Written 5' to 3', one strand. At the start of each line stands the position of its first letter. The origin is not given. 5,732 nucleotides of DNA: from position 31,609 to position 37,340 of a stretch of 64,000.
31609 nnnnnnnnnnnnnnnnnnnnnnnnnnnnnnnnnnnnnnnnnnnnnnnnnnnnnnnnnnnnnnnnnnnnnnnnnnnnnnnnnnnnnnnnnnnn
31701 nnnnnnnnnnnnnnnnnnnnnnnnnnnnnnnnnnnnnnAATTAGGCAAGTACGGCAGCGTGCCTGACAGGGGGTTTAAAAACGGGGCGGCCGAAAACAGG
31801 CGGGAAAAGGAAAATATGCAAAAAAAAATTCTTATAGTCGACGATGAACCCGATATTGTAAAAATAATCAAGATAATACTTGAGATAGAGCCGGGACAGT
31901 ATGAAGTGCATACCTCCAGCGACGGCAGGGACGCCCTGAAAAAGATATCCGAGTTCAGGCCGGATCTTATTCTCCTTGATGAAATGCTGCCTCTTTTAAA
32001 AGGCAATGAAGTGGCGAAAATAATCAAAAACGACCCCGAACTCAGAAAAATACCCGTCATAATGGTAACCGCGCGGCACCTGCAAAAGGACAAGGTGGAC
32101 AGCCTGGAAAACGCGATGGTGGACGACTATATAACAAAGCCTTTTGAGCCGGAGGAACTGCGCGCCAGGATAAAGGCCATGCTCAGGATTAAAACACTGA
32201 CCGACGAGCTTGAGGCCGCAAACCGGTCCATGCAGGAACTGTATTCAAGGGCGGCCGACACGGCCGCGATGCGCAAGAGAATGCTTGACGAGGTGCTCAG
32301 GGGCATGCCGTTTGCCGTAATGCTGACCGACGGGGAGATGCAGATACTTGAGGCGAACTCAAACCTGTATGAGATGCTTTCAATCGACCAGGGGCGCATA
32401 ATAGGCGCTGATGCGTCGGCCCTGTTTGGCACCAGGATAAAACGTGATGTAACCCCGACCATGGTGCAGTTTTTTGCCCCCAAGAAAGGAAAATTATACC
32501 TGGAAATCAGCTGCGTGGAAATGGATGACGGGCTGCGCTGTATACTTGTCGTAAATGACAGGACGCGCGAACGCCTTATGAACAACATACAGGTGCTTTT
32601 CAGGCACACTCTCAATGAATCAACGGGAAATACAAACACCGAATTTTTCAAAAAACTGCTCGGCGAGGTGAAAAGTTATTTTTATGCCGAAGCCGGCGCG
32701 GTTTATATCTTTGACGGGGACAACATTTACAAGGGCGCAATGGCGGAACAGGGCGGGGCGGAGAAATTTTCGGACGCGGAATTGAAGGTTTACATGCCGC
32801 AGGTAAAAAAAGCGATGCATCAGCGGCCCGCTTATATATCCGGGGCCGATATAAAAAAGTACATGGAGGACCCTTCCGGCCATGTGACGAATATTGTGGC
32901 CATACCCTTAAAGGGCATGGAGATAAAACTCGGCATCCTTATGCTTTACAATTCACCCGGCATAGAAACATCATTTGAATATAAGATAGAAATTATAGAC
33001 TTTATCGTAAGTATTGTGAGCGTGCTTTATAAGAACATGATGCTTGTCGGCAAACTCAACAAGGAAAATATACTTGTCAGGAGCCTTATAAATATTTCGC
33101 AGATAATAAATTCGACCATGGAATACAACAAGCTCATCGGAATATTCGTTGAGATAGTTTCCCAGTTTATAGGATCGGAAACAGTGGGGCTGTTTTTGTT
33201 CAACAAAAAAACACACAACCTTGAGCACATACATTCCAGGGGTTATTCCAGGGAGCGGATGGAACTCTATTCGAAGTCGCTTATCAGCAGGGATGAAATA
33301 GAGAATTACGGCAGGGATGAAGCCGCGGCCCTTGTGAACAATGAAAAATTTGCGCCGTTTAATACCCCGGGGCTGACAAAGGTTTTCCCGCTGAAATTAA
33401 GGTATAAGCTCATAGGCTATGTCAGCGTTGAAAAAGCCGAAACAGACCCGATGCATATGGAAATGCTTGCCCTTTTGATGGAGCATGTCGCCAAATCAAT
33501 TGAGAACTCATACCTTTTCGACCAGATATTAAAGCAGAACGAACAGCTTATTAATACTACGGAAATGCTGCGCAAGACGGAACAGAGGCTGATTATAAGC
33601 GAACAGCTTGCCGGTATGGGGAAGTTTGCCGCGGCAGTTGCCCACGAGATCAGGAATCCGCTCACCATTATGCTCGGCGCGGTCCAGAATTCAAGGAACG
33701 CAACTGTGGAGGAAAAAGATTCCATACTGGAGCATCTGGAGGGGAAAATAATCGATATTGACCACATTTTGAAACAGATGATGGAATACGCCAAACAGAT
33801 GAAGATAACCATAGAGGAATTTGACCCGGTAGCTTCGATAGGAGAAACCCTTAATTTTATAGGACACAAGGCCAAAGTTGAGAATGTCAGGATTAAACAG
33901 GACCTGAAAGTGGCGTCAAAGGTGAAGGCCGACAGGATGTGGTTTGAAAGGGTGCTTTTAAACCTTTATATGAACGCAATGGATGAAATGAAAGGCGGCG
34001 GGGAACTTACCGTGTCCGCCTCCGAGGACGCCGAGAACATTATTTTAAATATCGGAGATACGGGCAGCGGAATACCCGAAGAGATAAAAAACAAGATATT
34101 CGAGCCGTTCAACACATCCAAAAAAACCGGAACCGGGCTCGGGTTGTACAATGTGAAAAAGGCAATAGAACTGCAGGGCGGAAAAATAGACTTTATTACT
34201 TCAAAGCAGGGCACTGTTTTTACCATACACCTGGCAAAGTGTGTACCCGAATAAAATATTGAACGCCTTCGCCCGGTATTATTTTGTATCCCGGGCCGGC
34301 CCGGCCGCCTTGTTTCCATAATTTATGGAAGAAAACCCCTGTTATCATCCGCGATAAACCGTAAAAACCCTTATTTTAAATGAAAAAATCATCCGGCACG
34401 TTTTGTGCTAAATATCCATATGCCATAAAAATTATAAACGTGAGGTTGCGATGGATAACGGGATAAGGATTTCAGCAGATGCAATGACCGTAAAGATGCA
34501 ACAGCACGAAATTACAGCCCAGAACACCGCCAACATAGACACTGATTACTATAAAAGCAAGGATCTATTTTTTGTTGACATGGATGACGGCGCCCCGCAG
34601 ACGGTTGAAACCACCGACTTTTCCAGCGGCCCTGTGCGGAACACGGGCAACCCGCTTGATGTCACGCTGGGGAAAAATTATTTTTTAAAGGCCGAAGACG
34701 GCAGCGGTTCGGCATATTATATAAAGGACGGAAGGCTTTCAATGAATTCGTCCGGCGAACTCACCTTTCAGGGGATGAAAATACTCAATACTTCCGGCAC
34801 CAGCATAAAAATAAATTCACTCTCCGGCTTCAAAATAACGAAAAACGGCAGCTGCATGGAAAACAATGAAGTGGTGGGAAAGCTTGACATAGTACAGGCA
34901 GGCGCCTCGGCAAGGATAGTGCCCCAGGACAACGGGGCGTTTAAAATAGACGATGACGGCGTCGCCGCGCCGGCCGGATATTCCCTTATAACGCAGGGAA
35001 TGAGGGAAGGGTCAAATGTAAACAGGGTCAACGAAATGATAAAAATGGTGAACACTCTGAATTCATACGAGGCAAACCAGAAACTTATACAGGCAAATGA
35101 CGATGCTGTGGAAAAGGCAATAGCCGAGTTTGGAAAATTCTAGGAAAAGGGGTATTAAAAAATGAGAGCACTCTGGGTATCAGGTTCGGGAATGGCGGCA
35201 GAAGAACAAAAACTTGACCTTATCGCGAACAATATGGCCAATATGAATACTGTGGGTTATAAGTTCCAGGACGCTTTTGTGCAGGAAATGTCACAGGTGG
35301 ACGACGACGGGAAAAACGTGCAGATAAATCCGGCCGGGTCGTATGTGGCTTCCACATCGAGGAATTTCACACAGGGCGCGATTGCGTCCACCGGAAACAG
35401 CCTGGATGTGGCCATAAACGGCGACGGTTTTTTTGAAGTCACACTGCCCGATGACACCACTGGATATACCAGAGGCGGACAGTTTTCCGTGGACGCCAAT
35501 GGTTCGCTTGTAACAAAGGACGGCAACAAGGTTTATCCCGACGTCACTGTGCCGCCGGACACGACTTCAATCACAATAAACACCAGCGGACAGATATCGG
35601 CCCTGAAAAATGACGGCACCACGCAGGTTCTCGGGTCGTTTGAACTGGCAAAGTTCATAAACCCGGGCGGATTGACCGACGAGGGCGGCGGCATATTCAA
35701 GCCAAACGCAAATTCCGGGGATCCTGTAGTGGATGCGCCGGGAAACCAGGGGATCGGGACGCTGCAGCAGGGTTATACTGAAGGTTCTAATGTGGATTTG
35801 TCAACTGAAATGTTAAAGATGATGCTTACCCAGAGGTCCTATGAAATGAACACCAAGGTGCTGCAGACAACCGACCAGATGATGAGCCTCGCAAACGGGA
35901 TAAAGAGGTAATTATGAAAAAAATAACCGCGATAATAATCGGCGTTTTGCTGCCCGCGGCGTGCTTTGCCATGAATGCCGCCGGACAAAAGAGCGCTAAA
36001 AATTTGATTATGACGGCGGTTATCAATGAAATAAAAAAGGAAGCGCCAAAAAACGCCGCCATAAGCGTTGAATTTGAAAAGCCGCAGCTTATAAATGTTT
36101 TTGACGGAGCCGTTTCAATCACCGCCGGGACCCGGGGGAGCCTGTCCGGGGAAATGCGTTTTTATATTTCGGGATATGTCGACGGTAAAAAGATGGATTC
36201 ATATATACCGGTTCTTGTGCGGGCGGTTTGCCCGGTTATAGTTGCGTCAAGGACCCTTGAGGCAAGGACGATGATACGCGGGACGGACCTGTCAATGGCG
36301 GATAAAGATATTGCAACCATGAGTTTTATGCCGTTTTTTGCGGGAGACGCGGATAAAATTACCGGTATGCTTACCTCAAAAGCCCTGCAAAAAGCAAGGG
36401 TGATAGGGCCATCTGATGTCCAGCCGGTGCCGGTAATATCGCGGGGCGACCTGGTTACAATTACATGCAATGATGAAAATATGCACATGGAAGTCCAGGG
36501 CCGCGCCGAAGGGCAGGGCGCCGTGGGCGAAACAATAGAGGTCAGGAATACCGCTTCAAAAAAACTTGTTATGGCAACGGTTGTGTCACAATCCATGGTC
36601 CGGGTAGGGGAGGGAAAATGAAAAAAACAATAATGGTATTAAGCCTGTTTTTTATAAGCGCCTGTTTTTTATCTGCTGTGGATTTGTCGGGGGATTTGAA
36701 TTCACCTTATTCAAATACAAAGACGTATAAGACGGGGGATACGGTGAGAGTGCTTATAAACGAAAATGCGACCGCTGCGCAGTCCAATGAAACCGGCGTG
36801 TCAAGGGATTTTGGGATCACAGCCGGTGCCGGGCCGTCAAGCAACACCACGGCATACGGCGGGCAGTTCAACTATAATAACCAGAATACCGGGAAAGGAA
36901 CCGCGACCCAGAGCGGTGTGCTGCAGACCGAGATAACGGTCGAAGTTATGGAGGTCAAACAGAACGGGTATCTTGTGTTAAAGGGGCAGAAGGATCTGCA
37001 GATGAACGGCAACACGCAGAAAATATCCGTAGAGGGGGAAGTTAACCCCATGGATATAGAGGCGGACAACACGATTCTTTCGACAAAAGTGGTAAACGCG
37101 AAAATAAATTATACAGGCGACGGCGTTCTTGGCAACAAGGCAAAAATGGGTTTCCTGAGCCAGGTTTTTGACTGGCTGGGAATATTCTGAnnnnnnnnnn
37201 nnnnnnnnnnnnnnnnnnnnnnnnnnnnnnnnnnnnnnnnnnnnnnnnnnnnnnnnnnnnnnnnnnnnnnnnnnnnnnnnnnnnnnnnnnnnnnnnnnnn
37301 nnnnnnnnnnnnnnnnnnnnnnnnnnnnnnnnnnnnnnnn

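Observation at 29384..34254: A sigma-54 activator, fliA and a hybrid REC-GAF-kinase occupy the usual flhF/flhG slot after flhA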

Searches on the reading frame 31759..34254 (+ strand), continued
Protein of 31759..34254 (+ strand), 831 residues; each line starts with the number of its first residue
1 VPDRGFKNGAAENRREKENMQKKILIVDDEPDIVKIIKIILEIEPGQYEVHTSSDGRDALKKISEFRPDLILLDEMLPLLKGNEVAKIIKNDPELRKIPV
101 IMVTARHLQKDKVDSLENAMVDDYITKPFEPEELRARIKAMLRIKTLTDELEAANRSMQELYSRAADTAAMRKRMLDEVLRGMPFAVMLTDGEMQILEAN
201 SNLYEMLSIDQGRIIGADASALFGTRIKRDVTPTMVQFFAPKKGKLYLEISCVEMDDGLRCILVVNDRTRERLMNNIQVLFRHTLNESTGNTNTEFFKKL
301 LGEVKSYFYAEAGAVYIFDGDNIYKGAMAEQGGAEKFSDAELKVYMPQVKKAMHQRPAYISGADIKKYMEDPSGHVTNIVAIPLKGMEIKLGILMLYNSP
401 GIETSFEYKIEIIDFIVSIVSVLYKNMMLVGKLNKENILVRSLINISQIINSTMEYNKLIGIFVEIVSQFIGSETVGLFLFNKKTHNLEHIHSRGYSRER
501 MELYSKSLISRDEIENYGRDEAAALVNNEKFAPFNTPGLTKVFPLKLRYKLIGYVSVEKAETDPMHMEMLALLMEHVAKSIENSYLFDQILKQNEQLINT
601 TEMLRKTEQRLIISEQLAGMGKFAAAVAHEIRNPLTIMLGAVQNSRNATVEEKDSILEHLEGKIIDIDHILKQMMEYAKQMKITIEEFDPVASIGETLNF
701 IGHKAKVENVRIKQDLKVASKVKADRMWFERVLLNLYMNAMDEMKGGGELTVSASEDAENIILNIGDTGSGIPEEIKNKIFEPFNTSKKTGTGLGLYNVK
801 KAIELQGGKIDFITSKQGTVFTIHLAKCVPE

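Call 88: find_encoding_contigs(protein=P0159, flank=10000, max_places=1)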
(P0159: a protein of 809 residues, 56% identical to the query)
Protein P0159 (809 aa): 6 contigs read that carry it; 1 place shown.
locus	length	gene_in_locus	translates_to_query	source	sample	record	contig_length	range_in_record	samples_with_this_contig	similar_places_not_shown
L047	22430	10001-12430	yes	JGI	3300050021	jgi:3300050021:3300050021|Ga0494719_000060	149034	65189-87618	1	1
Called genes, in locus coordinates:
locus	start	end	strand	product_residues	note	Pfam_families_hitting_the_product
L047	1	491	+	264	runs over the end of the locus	PF00813:FliP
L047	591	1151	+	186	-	PF18306:LDcluster4, PF03641:Lysine_decarbox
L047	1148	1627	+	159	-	PF03073:TspO_MBR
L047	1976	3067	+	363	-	PF00724:Oxidored_FMN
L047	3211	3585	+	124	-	-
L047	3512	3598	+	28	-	-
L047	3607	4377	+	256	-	PF01311:Bac_export_1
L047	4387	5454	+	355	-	PF01312:Bac_export_2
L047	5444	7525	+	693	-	PF00771:FHIPEP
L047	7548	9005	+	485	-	PF00072:Response_reg, PF00158:Sigma54_activat, PF14532:Sigma54_activ_2, PF07724:AAA_2 (weak), PF07728:AAA_5 (weak), PF25601:AAA_lid_14, PF02954:HTH_8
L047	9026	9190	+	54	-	-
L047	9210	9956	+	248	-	PF04542:Sigma70_r2, PF04539:Sigma70_r3 (faint), PF04545:Sigma70_r4, PF08281:Sigma70_r4_2 (weak)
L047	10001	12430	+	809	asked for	PF00072:Response_reg, PF00512:HisKA, PF02518:HATPase_c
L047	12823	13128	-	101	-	-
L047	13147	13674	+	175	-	PF02985:HEAT (faint), PF13646:HEAT_2, PF13513:HEAT_EZ (faint), PF03130:HEAT_PBS (faint)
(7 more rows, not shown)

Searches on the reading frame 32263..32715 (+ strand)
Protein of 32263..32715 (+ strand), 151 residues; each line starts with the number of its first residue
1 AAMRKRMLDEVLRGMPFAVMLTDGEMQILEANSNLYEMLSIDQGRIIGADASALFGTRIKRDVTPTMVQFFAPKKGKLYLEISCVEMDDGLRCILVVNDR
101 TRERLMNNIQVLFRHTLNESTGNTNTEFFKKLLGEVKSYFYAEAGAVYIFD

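Call 41: search_protein_families(library=pfam, proteins=[window:32263-32715:+], max_evalue=5)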
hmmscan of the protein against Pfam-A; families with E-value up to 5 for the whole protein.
window:32263-32715:+ (151 aa): 5 families
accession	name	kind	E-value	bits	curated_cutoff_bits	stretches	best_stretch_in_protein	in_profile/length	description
PF13188.13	PAS_8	-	0.002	18.4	21.8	1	10-50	5-42/65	PAS domain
PF00989.32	PAS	-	0.032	14.7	22.6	1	7-54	2-49/113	PAS fold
PF08448.16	PAS_4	-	0.039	14.6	23.1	1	14-69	3-58/110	PAS fold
PF08446.17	PAS_2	-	0.065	14.4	21.4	1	21-58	21-58/107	PAS fold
PF13426.13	PAS_9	-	0.14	12.9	27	1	17-64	2-50/103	PAS domain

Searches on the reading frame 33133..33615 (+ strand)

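Call 41: search_protein_families(library=pfam, proteins=[window:33133-33615:+], max_evalue=5)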
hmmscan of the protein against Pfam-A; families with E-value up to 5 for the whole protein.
window:33133-33615:+ (161 aa): 1 family
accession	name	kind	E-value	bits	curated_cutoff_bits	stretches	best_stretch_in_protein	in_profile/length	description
PF11439.13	T3SchapCesA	-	0.0065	17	29.1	1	99-151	42-93/95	Type III secretion system filament chaperone CesA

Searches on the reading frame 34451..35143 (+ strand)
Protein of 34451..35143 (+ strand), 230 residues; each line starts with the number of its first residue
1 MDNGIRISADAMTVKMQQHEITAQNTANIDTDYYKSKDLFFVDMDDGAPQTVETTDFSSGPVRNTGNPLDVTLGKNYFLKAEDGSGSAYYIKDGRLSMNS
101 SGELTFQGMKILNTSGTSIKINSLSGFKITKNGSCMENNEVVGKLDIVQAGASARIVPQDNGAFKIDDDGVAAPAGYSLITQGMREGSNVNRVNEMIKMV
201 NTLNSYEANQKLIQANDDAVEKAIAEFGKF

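Call 4: search_protein_families(library=pfam, proteins=[window:34451-35143:+])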
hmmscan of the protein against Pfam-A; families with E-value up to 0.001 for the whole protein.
window:34451-35143:+ (230 aa): 2 families
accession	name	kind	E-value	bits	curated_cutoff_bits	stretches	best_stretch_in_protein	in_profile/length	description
PF06429.18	Flg_bbr_C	-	2.9e-11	43.1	23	1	182-224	2-44/46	Flagellar basal body rod FlgEFG protein C-terminal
PF22692.1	LlgE_F_G_D1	-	7.1e-05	23.3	27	0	78-134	7-61/64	Flagellar hook protein FlgE/F/G D1 domain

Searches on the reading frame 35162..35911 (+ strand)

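Call 4: search_protein_families(library=pfam, proteins=[window:35162-35911:+])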
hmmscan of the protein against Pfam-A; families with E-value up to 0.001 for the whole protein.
window:35162-35911:+ (249 aa): 3 families
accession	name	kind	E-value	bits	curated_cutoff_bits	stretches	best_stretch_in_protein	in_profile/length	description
PF22692.1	LlgE_F_G_D1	-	5e-26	91.1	27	1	84-147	1-64/64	Flagellar hook protein FlgE/F/G D1 domain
PF06429.18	Flg_bbr_C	-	2.2e-17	62.7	23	1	202-245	1-44/46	Flagellar basal body rod FlgEFG protein C-terminal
PF00460.25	Flg_bb_rod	-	4e-10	39.9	20.7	1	6-34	3-31/31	Flagella basal body rod protein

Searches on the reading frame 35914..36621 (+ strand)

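Call 4: search_protein_families(library=pfam, proteins=[window:35914-36621:+])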
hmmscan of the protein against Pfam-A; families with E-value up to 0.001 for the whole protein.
window:35914-36621:+ (235 aa): 1 family
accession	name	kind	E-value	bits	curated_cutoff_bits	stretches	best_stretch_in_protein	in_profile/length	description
PF13144.11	ChapFlgA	-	5.5e-25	88.2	23.8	1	107-231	2-122/122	Chaperone for flagella basal body P-ring formation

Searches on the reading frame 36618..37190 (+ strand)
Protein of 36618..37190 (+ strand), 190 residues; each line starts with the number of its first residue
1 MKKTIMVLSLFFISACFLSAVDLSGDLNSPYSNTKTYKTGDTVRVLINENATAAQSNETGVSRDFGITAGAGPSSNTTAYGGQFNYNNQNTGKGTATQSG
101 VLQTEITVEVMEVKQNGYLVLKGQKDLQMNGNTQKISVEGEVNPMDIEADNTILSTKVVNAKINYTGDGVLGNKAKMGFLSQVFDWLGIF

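Call 7: search_protein_families(library=pfam, proteins=[window:36618-37190:+])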
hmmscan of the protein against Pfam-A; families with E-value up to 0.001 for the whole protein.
window:36618-37190:+ (190 aa): 1 family
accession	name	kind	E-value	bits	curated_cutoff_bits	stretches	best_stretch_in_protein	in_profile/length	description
PF02107.21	FlgH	-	4.6e-40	137.5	27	1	29-187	16-170/172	Flagellar L-ring protein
